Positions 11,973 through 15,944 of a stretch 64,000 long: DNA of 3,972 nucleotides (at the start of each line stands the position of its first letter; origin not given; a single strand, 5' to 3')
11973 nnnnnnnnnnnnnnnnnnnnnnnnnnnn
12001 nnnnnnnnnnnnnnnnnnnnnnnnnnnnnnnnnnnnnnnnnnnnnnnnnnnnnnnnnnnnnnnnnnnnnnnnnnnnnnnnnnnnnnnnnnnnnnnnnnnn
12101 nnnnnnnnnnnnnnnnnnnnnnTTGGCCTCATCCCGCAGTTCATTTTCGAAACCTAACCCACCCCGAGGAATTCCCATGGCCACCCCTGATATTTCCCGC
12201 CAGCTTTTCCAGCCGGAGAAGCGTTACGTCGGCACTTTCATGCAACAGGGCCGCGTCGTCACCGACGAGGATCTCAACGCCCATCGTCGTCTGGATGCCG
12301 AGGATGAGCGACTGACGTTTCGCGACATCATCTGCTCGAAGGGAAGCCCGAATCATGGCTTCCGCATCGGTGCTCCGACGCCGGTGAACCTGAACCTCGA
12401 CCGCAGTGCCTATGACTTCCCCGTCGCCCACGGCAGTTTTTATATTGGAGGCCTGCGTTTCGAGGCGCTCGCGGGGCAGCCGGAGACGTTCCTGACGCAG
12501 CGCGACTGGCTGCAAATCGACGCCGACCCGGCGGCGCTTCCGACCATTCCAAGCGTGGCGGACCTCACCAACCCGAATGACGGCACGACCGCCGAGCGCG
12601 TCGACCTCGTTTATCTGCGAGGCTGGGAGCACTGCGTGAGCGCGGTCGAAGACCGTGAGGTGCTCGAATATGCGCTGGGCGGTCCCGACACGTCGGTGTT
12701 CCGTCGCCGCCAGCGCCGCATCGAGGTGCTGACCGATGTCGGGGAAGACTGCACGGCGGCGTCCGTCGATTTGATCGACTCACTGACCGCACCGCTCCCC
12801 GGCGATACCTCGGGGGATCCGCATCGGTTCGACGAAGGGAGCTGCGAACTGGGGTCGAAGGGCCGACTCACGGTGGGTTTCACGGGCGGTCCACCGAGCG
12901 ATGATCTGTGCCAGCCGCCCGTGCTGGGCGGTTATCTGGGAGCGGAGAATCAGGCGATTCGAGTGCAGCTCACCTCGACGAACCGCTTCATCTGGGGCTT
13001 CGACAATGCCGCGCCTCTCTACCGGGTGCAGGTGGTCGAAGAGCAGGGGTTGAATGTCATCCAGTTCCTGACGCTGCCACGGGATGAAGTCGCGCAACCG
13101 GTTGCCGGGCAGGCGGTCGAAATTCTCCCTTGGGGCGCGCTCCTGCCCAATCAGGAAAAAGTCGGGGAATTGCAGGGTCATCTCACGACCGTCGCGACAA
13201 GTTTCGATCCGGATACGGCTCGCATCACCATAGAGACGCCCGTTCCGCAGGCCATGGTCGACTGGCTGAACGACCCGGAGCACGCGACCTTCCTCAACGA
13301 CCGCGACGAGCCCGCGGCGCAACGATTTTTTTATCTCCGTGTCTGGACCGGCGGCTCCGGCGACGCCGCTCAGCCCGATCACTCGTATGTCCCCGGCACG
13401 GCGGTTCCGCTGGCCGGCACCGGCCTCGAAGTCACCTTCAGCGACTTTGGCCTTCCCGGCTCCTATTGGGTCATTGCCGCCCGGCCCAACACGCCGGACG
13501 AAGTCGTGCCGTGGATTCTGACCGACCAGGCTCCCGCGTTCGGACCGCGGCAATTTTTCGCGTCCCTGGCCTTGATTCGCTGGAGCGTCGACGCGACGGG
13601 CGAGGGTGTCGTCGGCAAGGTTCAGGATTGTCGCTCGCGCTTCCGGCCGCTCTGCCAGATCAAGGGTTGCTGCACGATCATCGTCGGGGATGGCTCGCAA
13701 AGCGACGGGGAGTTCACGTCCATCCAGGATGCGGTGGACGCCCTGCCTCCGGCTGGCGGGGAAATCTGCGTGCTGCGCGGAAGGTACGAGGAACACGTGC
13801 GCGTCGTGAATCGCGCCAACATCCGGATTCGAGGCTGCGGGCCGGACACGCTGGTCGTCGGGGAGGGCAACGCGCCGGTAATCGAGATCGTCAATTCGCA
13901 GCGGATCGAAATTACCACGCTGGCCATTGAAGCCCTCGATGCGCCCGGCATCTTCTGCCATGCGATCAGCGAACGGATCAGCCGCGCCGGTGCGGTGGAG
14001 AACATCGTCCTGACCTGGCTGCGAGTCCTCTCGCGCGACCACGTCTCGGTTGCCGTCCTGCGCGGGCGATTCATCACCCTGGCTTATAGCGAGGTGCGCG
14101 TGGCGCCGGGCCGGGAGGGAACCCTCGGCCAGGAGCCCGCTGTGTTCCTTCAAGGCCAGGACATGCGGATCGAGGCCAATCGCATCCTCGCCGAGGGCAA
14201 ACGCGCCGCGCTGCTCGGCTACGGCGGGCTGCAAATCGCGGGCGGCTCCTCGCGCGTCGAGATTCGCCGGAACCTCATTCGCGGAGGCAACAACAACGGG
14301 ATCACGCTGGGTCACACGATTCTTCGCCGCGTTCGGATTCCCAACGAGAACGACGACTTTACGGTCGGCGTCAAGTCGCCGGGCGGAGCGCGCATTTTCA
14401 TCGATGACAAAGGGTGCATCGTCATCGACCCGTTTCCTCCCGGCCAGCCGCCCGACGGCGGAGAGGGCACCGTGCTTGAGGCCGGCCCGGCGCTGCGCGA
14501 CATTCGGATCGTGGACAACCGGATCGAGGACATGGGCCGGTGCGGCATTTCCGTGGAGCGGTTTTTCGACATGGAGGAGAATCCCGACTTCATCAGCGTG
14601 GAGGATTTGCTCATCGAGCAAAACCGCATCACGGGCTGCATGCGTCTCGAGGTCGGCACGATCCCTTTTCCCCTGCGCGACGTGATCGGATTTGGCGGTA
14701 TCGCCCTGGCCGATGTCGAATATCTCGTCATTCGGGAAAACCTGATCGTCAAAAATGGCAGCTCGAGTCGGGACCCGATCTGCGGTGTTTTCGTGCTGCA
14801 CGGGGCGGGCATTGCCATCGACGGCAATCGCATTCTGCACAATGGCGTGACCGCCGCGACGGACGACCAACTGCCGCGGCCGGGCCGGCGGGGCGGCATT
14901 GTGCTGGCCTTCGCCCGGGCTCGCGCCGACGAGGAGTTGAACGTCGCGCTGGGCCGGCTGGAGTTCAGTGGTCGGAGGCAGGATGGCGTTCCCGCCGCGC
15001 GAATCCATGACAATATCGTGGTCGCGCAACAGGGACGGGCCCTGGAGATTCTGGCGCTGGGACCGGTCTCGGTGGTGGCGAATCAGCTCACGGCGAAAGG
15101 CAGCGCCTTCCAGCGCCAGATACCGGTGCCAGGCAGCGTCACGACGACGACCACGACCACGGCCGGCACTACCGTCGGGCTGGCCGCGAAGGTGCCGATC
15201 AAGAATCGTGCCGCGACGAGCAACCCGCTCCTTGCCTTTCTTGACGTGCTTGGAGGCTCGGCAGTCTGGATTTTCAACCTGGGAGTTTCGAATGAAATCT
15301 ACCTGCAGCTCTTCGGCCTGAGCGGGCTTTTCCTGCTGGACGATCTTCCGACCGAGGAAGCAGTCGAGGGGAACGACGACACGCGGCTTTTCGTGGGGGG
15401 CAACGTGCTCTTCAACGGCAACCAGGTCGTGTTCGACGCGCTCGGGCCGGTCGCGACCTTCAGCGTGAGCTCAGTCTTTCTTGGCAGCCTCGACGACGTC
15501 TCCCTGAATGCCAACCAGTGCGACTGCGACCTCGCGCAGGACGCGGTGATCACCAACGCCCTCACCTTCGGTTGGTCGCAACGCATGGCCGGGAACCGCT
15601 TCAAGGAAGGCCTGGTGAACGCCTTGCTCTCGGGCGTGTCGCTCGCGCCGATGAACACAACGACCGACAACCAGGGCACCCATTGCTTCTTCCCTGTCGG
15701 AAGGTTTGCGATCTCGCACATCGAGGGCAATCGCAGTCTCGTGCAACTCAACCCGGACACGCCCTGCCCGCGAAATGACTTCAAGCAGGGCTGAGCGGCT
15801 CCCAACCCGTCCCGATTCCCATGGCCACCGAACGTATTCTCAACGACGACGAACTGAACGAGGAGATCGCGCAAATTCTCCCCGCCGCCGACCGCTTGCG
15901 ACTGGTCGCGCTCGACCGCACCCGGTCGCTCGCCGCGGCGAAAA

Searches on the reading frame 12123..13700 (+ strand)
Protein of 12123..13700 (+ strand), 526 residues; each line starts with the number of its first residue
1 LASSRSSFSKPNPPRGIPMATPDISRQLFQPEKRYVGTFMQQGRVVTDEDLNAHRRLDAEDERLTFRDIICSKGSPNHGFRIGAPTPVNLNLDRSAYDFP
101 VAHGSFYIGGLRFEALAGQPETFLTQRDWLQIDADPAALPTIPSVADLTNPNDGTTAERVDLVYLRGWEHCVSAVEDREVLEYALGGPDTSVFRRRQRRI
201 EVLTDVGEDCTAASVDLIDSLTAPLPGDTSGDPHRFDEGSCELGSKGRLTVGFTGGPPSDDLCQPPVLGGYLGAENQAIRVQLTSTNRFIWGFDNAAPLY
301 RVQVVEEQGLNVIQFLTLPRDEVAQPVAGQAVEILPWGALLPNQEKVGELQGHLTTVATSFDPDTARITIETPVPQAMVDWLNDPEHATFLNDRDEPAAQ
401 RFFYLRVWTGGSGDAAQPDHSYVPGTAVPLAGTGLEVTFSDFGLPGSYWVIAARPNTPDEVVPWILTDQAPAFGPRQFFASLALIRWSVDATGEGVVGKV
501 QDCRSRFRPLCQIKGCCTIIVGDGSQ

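Call 35: find_homologous_proteins(query=window:12123-13700:+, max_evalue=0.00001)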
Query window:12123-13700:+ (526 aa): 279 proteins with E <= 0.00001 among 8000 candidates; the best 120 are listed.
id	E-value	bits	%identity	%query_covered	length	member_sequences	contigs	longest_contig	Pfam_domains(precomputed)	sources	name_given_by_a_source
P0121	5.8e-263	892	91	81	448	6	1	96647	PF20129.5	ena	-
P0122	9.0e-187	640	59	94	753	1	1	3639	PF19187.7,PF20129.5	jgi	jgi:DNA-binding MarR family transcriptional regulator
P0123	3.8e-182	625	58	95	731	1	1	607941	PF20129.5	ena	-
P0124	2.9e-181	622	70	79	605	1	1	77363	-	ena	-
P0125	8.8e-181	621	58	94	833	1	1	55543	PF20129.5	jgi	jgi:hypothetical protein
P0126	1.4e-180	620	57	95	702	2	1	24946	PF20129.5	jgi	jgi:hypothetical protein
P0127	8.3e-180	617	57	96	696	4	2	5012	PF20129.5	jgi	jgi:Family of unknown function (DUF6519)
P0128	1.9e-178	613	58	96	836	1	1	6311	PF20129.5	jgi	jgi:hypothetical protein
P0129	2.2e-178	613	57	96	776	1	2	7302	PF13412.13,PF20129.5,PF12802.14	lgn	-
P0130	3.4e-178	612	57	95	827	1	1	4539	PF20129.5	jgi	jgi:hypothetical protein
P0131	1.7e-177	610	56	96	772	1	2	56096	PF19187.7,PF20129.5,PF12802.14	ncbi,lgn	ncbi:MAG: DUF6519 domain-containing protein [Gammaproteobacteria bacterium]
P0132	2.1e-177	609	57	96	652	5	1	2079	PF20129.5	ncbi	-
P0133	1.2e-176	607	58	94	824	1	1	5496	PF13205.13,PF20129.5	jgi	jgi:hypothetical protein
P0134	3.4e-175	602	55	95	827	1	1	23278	PF20129.5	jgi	jgi:hypothetical protein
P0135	6.6e-175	601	56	95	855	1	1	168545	PF22073.3,PF15780.12,PF07610.18,PF20129.5,PF22067.3,PF12371.15,PF22544.3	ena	-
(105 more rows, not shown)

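Call 81: find_related_loci(query=A6, collection=metagenome_contigs, flank=8000)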
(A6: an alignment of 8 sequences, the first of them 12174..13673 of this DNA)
Query A6 (500 aa) in metagenome_contigs; peptide patterns used: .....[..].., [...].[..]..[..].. (x = any residue, [..] = any of these).
498 stretches matched a pattern; 404 encode a relative of the query (tblastn E <= 1e-3); the best 80 are kept; 80 distinct loci.
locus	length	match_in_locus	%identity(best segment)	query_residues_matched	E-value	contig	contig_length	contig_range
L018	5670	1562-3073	59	2-500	0e+0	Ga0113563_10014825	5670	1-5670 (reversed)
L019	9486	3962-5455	57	2-500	4e-176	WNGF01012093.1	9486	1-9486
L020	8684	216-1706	57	2-500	1e-174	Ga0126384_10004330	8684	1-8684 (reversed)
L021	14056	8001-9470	56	2-500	9e-172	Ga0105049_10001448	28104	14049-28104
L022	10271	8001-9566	55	2-498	3e-170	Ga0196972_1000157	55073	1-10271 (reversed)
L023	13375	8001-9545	54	2-500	1e-167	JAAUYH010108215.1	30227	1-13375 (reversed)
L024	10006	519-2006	47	4-500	5e-143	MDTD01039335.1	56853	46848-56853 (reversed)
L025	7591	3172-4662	47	2-500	2e-136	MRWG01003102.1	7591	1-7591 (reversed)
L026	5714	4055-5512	50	2-500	2e-136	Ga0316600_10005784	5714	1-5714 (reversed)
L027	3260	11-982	63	178-498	3e-133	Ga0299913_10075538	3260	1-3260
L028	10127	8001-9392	44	2-500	2e-125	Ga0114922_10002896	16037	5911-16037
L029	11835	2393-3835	43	2-500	9e-118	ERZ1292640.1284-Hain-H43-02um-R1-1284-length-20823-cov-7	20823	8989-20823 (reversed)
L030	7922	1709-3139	41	1-500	8e-116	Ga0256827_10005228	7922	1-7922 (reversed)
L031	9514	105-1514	43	2-500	4e-113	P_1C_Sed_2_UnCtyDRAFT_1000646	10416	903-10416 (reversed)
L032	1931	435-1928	43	2-497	1e-120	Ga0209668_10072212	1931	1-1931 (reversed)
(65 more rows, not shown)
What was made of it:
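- Tried and rejected: I switched to fishing with the fibre (call 81).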

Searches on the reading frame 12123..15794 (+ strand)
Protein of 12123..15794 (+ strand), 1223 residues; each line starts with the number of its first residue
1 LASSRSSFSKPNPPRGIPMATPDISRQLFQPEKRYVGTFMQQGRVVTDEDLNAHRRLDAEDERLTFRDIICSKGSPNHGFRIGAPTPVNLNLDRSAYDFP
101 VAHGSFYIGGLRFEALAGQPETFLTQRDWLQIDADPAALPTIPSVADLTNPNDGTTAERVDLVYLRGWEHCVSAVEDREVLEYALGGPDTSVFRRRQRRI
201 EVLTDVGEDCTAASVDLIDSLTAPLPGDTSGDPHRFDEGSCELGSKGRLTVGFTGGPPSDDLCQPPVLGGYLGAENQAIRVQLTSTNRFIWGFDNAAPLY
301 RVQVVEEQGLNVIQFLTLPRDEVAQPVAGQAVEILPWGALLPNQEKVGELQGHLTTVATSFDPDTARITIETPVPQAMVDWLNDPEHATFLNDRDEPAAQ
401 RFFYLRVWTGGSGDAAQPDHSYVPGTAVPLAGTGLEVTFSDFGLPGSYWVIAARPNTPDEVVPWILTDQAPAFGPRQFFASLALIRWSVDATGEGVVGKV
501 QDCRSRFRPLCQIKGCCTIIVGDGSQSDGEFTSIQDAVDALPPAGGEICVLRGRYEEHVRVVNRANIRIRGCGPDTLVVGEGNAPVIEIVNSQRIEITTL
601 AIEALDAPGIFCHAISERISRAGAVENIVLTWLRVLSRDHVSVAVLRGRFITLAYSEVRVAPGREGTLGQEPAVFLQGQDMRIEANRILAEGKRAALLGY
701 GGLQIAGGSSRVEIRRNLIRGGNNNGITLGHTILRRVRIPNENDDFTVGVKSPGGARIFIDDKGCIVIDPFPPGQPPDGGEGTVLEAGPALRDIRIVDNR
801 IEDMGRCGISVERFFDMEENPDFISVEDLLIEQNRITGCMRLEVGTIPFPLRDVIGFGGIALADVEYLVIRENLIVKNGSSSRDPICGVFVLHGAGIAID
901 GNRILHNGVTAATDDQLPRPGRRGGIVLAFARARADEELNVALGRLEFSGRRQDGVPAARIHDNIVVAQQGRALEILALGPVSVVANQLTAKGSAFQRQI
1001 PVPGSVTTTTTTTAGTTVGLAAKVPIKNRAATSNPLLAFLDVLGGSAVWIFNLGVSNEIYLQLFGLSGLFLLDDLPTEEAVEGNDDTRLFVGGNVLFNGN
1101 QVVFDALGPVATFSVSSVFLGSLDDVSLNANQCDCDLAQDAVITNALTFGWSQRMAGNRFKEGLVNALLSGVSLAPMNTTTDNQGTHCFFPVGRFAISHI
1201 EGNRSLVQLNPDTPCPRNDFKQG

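Call 5: search_protein_families(library=pfam, proteins=[window:12123-15794:+], max_evalue=0.01)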
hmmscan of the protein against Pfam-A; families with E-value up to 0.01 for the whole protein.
window:12123-15794:+ (1223 aa): 2 families
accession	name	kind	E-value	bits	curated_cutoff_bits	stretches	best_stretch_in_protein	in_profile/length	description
PF13229.12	Beta_helix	-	6e-08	32.9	25.9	1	795-907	12-90/158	Right handed beta helix region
PF20129.4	DUF6519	-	2e-07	30.4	22.4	1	23-191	4-162/593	Family of unknown function (DUF6519)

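Call 28: search_protein_families(library=phrogs, proteins=[window:12123-15794:+], max_evalue=0.001)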
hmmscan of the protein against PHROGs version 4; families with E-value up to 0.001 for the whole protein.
window:12123-15794:+ (1223 aa): 0 families

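Call 85: search_protein_families(library=ncbifam, proteins=[window:12123-15794:+], max_evalue=0.01)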
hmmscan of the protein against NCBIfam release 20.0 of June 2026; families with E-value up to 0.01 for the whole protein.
window:12123-15794:+ (1223 aa): 0 families
